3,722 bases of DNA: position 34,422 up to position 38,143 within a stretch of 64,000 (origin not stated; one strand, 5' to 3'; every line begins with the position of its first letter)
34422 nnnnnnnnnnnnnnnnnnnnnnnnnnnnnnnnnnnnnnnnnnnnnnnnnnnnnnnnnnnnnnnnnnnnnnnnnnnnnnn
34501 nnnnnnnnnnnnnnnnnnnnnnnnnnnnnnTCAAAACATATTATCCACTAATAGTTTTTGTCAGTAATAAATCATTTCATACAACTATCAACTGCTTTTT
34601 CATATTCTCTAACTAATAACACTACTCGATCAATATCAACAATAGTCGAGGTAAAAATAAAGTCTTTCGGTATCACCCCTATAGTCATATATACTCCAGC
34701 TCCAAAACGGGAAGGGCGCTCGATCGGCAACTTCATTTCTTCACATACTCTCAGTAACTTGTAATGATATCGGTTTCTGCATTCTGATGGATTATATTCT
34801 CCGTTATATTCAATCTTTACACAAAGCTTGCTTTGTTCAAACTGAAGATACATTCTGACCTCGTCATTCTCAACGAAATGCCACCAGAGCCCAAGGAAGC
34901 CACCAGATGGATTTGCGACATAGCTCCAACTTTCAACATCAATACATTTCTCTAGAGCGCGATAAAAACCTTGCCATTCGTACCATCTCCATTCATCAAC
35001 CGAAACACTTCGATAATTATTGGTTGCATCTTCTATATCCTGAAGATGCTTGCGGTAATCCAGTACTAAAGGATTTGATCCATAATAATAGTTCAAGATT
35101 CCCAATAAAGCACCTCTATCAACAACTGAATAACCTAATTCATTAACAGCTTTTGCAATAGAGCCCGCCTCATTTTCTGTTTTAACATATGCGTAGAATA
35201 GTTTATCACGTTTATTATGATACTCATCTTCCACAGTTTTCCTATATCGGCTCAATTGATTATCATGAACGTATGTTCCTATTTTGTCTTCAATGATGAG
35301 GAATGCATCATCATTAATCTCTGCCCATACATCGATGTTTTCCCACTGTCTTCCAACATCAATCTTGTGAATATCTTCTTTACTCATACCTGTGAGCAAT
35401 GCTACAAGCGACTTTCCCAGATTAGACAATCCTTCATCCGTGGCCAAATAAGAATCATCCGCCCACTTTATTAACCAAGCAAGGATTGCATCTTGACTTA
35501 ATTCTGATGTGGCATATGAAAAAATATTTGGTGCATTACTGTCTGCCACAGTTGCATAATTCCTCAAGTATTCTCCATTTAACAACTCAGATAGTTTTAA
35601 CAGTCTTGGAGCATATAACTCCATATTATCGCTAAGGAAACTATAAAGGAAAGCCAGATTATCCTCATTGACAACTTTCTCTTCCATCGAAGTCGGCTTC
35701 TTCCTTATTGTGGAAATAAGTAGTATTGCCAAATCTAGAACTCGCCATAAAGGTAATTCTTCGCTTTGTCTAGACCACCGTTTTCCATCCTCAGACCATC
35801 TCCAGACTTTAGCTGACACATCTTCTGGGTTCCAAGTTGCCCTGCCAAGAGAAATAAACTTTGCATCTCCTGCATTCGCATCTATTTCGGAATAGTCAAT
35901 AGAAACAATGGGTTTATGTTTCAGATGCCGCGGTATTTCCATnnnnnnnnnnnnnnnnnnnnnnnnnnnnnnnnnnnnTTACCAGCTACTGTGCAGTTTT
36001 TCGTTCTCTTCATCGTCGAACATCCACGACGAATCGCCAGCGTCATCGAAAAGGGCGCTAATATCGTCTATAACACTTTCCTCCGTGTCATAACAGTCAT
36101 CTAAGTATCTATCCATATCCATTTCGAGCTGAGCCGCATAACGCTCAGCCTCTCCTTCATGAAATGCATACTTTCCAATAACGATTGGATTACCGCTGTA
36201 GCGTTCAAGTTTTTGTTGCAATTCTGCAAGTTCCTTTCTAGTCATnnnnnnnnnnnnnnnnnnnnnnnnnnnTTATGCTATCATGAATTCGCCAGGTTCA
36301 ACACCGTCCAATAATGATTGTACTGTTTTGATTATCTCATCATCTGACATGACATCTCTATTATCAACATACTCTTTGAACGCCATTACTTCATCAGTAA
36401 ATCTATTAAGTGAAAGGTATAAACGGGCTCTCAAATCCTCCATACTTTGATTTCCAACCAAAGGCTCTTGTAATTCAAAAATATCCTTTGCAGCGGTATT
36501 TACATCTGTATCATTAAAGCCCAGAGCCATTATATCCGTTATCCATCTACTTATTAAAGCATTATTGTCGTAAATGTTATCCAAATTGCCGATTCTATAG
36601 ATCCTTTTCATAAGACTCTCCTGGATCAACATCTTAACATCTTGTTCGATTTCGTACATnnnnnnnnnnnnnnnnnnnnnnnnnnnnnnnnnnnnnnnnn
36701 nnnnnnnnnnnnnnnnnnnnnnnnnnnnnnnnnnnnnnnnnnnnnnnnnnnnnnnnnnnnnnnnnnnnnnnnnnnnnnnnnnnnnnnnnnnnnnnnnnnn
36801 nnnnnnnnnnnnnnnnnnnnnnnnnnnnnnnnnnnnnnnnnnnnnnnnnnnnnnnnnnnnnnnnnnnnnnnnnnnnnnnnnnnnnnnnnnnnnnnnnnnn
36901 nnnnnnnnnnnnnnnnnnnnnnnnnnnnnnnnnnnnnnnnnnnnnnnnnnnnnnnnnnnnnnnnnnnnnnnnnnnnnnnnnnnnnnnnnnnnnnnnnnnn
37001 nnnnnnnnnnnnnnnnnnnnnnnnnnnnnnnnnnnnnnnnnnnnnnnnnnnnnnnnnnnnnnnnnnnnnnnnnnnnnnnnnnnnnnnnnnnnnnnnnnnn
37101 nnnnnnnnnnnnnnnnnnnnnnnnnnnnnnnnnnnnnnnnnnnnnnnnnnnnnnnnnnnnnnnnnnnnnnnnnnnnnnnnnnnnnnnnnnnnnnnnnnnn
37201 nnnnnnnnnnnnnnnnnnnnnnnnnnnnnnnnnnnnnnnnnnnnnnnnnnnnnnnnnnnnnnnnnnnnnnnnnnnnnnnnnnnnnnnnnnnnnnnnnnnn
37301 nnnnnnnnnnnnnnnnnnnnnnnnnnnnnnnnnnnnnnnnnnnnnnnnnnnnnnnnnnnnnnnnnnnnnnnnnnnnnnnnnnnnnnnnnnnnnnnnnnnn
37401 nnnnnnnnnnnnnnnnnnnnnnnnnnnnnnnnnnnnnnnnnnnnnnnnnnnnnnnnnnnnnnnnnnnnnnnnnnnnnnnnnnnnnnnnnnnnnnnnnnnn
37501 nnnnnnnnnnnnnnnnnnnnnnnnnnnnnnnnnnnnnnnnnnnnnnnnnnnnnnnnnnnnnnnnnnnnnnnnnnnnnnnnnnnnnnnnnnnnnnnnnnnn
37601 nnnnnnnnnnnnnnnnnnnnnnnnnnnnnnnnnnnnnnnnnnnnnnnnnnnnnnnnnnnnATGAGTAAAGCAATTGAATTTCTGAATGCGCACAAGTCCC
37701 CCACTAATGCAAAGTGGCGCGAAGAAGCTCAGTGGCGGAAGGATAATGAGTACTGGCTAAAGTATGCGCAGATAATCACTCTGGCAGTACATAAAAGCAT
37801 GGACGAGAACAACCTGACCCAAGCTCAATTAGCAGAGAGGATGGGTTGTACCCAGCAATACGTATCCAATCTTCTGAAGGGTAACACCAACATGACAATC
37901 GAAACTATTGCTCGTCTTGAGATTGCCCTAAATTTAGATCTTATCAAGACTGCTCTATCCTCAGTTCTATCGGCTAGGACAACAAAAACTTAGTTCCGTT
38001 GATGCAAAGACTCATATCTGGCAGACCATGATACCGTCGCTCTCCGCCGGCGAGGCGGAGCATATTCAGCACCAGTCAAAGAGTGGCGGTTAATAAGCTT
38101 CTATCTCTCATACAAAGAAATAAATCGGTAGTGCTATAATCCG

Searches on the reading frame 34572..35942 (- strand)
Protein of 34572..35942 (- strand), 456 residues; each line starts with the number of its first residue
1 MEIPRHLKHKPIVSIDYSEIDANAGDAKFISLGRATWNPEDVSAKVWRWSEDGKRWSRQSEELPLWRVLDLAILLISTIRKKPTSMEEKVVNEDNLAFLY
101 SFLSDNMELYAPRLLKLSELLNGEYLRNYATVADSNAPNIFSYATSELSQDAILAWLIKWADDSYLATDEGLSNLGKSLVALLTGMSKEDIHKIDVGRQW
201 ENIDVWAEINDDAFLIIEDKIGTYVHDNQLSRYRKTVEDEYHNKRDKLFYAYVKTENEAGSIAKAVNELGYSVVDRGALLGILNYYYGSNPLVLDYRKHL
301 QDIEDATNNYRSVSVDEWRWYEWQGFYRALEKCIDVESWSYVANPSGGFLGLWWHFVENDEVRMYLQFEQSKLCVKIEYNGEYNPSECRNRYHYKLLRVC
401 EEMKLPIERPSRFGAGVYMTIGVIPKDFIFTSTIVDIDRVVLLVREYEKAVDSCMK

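Call 3: search_protein_families(library=pfam, proteins=[window:34572-35942:-], max_evalue=1)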
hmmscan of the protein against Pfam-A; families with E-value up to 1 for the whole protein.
window:34572-35942:- (456 aa): 2 families
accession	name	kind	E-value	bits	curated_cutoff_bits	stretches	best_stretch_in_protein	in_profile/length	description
PF20140.4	DUF6530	-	3.9e-24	85.8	23.7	1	1-79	1-84/159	Family of unknown function (DUF6530)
PF14281.12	PDDEXK_4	-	5e-08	33.5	22.3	1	189-298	59-154/183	PD-(D/E)XK nuclease superfamily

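Call 7: search_protein_families(library=phrogs, proteins=[window:34572-35942:-], max_evalue=0.1)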
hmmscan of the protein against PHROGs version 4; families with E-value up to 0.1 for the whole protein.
window:34572-35942:- (456 aa): 1 family
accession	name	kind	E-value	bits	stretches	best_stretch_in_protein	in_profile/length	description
phrog_21668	-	unknown function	0.038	14.9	0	212-251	81-120/171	-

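Call 8: search_protein_families(library=padloc, proteins=[window:34572-35942:-], max_evalue=0.1)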
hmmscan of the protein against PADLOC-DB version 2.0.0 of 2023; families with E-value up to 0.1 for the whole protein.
window:34572-35942:- (456 aa): 6 families
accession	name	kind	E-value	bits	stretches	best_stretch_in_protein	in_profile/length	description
PDLC04972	PDC-S26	-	1.2e-14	52.5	1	183-272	85-173/397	-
PDLC04977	PDC-S26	-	7.7e-12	43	1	189-259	92-161/400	-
PDLC04971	PDC-S26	-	9e-10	35.9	1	187-259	98-174/415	-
PDLC04983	PDC-S26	-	2.7e-06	25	1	192-250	88-149/413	-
PDLC00908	JAB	-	0.015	13.2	1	325-358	76-109/168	JAB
PDLC04980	PDC-S26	-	0.027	11.8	1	202-250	107-152/389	-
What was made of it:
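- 34572..35942 (-): DUF6530 + PD-(D/E)XK (PDDEXK_4) protein, PDC-S26-like. It is co-directional with A-B-P2 and P1-o128-o88. See calls 3 and 8.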

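Call 9: search_protein_families(library=ncbifam, proteins=[window:34572-35942:-], max_evalue=0.1)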
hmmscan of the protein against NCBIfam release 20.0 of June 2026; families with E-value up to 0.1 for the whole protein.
window:34572-35942:- (456 aa): 0 families

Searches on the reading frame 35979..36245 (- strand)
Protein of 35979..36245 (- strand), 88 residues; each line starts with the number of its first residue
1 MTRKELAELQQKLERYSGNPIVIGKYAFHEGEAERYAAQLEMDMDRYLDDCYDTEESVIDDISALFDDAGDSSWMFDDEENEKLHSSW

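Call 3: search_protein_families(library=pfam, proteins=[window:35979-36245:-], max_evalue=1)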
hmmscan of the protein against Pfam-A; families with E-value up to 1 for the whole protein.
window:35979-36245:- (88 aa): 1 family
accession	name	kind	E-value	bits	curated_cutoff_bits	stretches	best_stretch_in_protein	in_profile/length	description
PF05811.18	DUF842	-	0.15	12.2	25.1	1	3-64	65-126/131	Eukaryotic protein of unknown function (DUF842)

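Call 7: search_protein_families(library=phrogs, proteins=[window:35979-36245:-], max_evalue=0.1)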
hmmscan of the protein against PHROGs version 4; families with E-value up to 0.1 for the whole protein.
window:35979-36245:- (88 aa): 0 families

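Call 8: search_protein_families(library=padloc, proteins=[window:35979-36245:-], max_evalue=0.1)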
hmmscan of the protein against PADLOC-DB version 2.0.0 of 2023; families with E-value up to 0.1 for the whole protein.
window:35979-36245:- (88 aa): 0 families

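Call 9: search_protein_families(library=ncbifam, proteins=[window:35979-36245:-], max_evalue=0.1)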
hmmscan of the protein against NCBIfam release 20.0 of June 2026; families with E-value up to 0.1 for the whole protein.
window:35979-36245:- (88 aa): 0 families

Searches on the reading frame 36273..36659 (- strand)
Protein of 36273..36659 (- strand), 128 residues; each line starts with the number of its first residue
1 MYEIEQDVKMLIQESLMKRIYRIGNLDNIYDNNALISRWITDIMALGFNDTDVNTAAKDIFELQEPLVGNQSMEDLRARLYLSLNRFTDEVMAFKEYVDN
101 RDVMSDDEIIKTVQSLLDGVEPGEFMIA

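Call 3: search_protein_families(library=pfam, proteins=[window:36273-36659:-], max_evalue=1)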
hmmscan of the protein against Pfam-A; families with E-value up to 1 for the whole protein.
window:36273-36659:- (128 aa): 1 family
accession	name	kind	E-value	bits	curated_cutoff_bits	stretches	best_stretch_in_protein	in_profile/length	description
PF14353.12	CpXC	-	0.18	12.2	25.4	1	41-101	60-115/121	CpXC protein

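Call 7: search_protein_families(library=phrogs, proteins=[window:36273-36659:-], max_evalue=0.1)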
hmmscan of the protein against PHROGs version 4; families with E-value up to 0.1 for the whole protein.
window:36273-36659:- (128 aa): 0 families

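Call 8: search_protein_families(library=padloc, proteins=[window:36273-36659:-], max_evalue=0.1)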
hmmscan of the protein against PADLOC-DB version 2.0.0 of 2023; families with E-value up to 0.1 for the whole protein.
window:36273-36659:- (128 aa): 0 families

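Call 9: search_protein_families(library=ncbifam, proteins=[window:36273-36659:-], max_evalue=0.1)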
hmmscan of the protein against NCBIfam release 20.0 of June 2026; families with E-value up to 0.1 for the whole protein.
window:36273-36659:- (128 aa): 0 families

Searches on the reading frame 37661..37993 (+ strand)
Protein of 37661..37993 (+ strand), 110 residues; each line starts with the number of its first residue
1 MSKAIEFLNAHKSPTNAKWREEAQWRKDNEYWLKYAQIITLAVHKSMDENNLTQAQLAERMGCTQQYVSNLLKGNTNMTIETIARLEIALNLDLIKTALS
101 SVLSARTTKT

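Call 3: search_protein_families(library=pfam, proteins=[window:37661-37993:+], max_evalue=1)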
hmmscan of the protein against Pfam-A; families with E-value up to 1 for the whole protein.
window:37661-37993:+ (110 aa): 16 families
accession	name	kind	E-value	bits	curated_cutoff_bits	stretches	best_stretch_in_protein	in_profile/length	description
PF01381.28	HTH_3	-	3.3e-11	43.5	23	1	48-94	6-52/55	Helix-turn-helix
PF13560.12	HTH_31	-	5.6e-07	30.2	27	1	49-93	12-57/64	Helix-turn-helix domain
PF13443.12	HTH_26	-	1.9e-06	28.5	22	1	45-93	4-53/63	Cro/C1-type HTH DNA-binding domain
PF13744.12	HTH_37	-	5e-06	26.7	27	1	39-76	19-56/80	Helix-turn-helix domain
PF17762.8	HTH_ParB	-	7.7e-06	26.4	22.6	1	42-72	11-41/102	ParB HTH domain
PF12802.13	MarR_2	-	0.0005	20.6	27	1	36-73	6-42/61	MarR family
PF04545.22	Sigma70_r4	-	0.00067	19.6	24.1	1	37-73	11-42/50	Sigma-70, region 4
PF12844.13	HTH_19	-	0.00082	19.7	30.2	1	49-94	10-53/64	Helix-turn-helix domain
PF15943.11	YdaS_toxin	-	0.0029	17.8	30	1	54-90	11-47/65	Bacterial toxin YdaS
PF01047.28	MarR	-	0.011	16.1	24.6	1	49-73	15-39/59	MarR family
PF13545.12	HTH_Crp_2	-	0.016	15.6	27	1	51-73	22-44/70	Crp-like helix-turn-helix domain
PF02376.21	CUT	-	0.017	15.6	24.4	1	38-73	9-45/79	CUT domain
PF10952.14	DUF2753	-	0.049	14.2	28.7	1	25-93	62-132/140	Protein of unknown function (DUF2753)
PF13384.12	HTH_23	-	0.065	13.5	24.6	1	51-74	17-40/50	Homeodomain-like domain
PF05848.17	CtsR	-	0.087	13.2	23.1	1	65-109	7-50/72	CtsR N-terminal HTH domain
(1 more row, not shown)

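Call 7: search_protein_families(library=phrogs, proteins=[window:37661-37993:+], max_evalue=0.1)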
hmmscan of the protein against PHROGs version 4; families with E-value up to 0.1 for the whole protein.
window:37661-37993:+ (110 aa): 47 families (the best 25 are shown)
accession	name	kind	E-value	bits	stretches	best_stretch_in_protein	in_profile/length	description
phrog_1373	-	transcription regulation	2.5e-14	54.6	1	35-96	60-121/166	transcriptional regulator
phrog_2339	-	DNA, RNA and nucleotide metabolism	8.8e-10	39.5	1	25-90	14-78/98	HTH DNA binding protein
phrog_8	-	transcription regulation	1.4e-09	38.9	1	41-93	165-211/346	transcriptional regulator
phrog_3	-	transcription regulation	1.3e-08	36.1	1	44-95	94-146/430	transcriptional repressor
phrog_4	-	transcription regulation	3.5e-08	33.8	1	44-94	142-188/400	transcriptional repressor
phrog_2328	-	transcription regulation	1.2e-07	32.5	1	43-94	20-71/128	transcriptional repressor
phrog_4779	-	transcription regulation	1.3e-07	33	1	43-92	7-58/98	transcriptional regulator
phrog_2439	-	transcription regulation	1.3e-07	31.9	1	46-91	15-60/367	transcriptional regulator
phrog_1468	-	transcription regulation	2.4e-07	31.3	1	36-75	5-44/67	transcriptional repressor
phrog_6831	-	transcription regulation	3.5e-07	31.1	1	49-87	16-55/68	transcriptional regulator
phrog_638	-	transcription regulation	1.4e-06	29.3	1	54-100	20-65/145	transcriptional regulator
phrog_4583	-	transcription regulation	6.4e-06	27.1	1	38-93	10-65/81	transcriptional repressor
phrog_1124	-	transcription regulation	2.3e-05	25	1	37-86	7-55/177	transcriptional regulator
phrog_1381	-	moron, auxiliary metabolic gene and host takeover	3.7e-05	24.2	1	44-91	19-66/264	plasmid antitoxin with HTH domain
phrog_7241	-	transcription regulation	5.9e-05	24.1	1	47-92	70-115/122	transcriptional regulator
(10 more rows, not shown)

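Call 8: search_protein_families(library=padloc, proteins=[window:37661-37993:+], max_evalue=0.1)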
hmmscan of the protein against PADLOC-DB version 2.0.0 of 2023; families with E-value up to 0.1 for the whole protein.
window:37661-37993:+ (110 aa): 21 families
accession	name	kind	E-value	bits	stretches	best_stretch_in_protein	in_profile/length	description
PDLC04760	PDC-M64C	-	2.4e-11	41.9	1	35-101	23-89/93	-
PDLC04758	PDC-M64B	-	6.3e-10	37.6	1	35-97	27-89/123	-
PDLC04757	PDC-M64B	-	9.5e-10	36.5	1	37-98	28-89/128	-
PDLC04759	PDC-M64B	-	1.1e-08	33.2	1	34-100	22-88/135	-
PDLC04775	PDC-M69A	-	8.6e-07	27.5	1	40-92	9-61/113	-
PDLC02926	HTH_VI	-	4.1e-06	25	1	50-93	13-56/92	-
PDLC04762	PDC-M64C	-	8.2e-06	23.8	1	41-101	30-90/97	-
PDLC03671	Control_protein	-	1.6e-05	23.1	1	37-96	13-72/84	control protein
PDLC03982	PD-Lambda-2_B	-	0.00019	18.8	1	42-92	63-112/402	-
PDLC03665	Control_protein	-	0.00028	19.1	1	48-93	19-64/77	control protein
PDLC03954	RmrA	-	0.00072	16.6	1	49-93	21-65/380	-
PDLC03943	RmrA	-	0.001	16.2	1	50-92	14-56/370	-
PDLC04133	mad1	-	0.0017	16.6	1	47-75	1-29/60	mads_1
PDLC04142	capH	-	0.0022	17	1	45-98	13-60/103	capH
PDLC03666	Control_protein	-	0.0023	16.4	1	49-94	17-62/77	control protein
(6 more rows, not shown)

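Call 9: search_protein_families(library=ncbifam, proteins=[window:37661-37993:+], max_evalue=0.1)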
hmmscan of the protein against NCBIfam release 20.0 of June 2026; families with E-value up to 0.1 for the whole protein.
window:37661-37993:+ (110 aa): 17 families
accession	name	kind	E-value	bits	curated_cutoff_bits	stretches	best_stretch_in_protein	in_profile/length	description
TIGR03070.1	couple_hipB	subfamily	5.5e-07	29.4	71.65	1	40-94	4-58/58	type II toxin-antitoxin system Y4mF family antitoxin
TIGR02607.1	antidote_HigA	equivalog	7.2e-06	25.8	47.7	1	44-91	13-60/81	HigA family addiction module antitoxin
NF010465.0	PRK13890.1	equivalog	9.7e-06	25.7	96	1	35-94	2-61/121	conjugal transfer protein TrbA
NF038310.1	lysogeny_AimR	equivalog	2.7e-05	23.4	70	1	44-85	2-43/365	AimR family lysis-lysogeny pheromone receptor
TIGR00270.2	TIGR00270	equivalog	8.1e-05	22.5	110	1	42-101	79-138/159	multiprotein bridging factor aMBF1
TIGR03879.1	near_KaiC_dom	domain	0.0006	20.2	65.1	1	47-84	31-68/91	probable regulatory domain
NF007271.0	PRK09726.1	equivalog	0.00063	19.7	79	1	48-94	22-68/88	type II toxin-antitoxin system antitoxin HipB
NF006015.0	PRK08154.1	subfamily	0.0012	18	204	1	25-95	17-87/314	anaerobic benzoate catabolism transcriptional regulator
TIGR04285.1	nucleoid_noc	exception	0.0019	17.6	315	1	43-72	106-135/255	nucleoid occlusion protein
NF047948.1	male_kill_WMK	equivalog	0.0062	16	300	1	51-93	175-215/300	WO male-killing family protein Wmk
NF041951.1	phage_RstR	subfamily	0.0093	16.2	80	1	45-92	9-56/108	RstR family transcriptional repressor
NF005514.0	PRK07122.1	subfamily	0.0098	15.1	372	1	50-73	230-253/264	RNA polymerase sigma factor SigF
NF002773.0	PRK02866.1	subfamily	0.015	15.3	150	1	39-101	6-68/147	cyanase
TIGR04111.1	BcepMu_gp16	hypoth_equivalog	0.026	14.4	34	1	43-76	5-38/55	phage-associated protein, BcepMu gp16 family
TIGR02937.1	sigma70-ECF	superfamily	0.036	13.7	42.9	1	49-73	131-155/165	sigma-70 family RNA polymerase sigma factor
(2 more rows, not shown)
